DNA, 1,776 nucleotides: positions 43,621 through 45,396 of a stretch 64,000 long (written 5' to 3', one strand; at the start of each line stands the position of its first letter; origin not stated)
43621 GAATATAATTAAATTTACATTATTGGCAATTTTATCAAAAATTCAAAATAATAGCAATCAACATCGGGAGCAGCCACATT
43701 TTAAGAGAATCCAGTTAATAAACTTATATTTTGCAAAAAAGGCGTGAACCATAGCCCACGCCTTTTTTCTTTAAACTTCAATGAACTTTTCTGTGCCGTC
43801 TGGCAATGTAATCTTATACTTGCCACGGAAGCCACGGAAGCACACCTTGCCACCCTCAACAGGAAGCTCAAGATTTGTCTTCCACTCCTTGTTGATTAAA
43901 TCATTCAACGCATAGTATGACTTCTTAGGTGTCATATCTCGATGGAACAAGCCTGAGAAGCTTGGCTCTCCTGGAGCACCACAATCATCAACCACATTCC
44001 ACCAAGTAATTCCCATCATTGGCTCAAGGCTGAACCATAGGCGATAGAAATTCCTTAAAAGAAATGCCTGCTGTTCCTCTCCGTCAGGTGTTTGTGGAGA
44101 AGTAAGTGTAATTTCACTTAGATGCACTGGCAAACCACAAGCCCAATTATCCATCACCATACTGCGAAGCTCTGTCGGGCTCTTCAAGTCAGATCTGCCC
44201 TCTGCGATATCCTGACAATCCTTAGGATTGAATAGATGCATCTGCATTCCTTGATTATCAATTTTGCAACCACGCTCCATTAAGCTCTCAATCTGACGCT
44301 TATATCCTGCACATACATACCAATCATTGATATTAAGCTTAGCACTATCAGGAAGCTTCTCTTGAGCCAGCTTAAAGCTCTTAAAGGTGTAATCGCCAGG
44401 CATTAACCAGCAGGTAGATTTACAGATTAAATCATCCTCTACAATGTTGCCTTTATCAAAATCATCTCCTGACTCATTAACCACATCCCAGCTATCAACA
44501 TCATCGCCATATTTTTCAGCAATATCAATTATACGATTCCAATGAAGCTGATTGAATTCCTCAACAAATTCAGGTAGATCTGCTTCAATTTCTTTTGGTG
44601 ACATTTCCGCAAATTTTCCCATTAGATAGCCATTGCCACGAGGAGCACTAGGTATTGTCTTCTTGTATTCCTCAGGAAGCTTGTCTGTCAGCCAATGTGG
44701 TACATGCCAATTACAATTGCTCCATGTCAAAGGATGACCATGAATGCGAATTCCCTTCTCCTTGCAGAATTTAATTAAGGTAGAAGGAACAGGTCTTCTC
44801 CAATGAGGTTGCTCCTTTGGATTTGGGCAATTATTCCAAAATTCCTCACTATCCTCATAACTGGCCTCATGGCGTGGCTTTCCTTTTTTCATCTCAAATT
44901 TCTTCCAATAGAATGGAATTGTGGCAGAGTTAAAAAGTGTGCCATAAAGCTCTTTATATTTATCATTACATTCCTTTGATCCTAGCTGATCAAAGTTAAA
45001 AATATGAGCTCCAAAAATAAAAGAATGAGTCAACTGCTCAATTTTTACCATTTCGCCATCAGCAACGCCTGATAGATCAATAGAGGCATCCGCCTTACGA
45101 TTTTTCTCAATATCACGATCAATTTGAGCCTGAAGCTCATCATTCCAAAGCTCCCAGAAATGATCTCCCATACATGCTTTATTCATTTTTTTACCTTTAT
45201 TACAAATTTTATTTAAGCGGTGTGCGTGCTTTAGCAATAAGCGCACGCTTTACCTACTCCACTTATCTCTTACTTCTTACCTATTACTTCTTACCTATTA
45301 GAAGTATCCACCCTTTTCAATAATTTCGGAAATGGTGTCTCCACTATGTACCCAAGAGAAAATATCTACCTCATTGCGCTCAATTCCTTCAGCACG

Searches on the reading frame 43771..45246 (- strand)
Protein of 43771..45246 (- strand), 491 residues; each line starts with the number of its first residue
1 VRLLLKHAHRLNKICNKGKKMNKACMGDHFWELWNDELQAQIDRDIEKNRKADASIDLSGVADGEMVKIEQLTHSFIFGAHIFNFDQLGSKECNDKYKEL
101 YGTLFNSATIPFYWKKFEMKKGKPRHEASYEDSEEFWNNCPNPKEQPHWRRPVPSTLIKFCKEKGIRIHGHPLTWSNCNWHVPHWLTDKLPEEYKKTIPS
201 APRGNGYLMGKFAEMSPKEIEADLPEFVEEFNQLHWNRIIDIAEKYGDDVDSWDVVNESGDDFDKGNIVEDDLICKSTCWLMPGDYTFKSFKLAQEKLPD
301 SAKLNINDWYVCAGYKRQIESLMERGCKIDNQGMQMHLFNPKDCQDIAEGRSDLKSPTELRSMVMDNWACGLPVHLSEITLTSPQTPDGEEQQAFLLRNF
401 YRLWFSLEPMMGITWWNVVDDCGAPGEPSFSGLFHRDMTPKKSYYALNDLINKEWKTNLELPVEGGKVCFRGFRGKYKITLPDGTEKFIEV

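Call 81: search_protein_families(library=pfam, max_evalue=0.00001, proteins=[window:43771-45246:-])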
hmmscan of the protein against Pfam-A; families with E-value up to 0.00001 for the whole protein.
window:43771-45246:- (491 aa): 1 family
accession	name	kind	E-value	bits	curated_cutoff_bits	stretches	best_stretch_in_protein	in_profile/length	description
PF00331.26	Glyco_hydro_10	-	1e-22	81.2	22.1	1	156-448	64-309/311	Glycosyl hydrolase family 10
